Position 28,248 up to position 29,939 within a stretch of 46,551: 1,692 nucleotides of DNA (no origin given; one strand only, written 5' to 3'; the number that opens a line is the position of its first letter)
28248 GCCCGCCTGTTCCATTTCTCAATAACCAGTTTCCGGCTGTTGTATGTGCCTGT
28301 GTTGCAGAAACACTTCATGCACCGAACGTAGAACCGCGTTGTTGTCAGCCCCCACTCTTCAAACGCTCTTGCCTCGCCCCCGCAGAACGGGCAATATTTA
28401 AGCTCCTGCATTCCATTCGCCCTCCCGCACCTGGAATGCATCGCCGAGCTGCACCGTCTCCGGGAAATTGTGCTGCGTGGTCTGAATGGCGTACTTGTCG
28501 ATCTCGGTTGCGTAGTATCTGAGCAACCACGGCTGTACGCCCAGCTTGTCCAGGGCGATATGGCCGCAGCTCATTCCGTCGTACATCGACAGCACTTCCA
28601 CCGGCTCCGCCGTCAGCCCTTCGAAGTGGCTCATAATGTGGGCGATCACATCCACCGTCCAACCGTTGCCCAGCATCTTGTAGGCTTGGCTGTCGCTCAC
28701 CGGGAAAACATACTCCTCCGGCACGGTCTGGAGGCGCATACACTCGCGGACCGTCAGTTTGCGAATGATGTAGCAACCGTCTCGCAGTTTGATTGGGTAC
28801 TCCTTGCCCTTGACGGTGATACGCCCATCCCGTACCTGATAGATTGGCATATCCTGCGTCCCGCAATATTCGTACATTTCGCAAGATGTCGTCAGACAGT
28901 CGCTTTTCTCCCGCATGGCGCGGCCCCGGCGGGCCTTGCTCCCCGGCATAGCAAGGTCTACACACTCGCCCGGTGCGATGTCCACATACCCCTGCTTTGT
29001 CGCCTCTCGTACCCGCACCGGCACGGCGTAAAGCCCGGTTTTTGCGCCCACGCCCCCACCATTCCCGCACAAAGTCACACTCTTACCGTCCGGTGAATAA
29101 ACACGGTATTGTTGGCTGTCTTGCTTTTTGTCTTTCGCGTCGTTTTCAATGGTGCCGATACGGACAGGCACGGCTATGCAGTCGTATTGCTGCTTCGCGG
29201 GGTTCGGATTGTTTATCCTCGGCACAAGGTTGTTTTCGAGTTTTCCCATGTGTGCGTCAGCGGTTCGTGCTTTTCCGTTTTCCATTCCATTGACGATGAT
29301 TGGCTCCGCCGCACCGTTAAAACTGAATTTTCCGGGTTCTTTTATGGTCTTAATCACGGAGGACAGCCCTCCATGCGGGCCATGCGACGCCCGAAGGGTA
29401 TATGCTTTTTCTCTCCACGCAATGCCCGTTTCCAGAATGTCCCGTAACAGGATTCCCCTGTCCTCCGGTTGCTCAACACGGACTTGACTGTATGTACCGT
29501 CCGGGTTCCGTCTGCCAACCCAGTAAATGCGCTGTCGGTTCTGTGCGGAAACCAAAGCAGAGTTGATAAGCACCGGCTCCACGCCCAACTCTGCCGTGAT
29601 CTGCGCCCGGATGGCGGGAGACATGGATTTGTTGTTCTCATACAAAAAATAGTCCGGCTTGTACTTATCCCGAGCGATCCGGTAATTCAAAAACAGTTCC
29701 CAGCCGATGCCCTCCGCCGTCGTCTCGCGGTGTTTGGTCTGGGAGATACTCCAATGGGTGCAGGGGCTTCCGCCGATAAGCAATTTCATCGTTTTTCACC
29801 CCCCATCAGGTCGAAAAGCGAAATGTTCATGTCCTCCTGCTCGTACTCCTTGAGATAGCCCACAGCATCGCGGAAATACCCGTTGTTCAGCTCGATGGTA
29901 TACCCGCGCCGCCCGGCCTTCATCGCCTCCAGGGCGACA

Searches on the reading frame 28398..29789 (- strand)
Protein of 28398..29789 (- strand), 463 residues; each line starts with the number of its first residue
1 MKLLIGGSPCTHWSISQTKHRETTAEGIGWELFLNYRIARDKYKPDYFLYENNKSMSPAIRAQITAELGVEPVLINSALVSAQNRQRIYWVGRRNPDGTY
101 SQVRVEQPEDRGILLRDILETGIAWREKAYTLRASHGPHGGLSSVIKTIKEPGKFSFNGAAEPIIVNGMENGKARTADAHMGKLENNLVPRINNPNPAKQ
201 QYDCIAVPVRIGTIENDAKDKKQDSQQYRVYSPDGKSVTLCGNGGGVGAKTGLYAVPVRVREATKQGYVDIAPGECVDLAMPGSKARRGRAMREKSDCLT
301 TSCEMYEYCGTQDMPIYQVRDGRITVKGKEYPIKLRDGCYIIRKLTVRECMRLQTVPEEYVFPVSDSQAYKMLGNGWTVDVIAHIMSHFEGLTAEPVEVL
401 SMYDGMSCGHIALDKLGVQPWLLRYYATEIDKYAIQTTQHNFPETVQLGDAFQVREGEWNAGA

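Call 24: search_protein_families(library=pfam, proteins=[window:28398-29789:-], max_evalue=0.01)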
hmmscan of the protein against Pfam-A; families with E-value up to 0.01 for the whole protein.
window:28398-29789:- (463 aa): 1 family
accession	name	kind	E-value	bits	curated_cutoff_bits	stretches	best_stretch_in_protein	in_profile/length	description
PF00145.23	DNA_methylase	-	1.1e-27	97.8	22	2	340-387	273-320/324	C-5 cytosine-specific DNA methylase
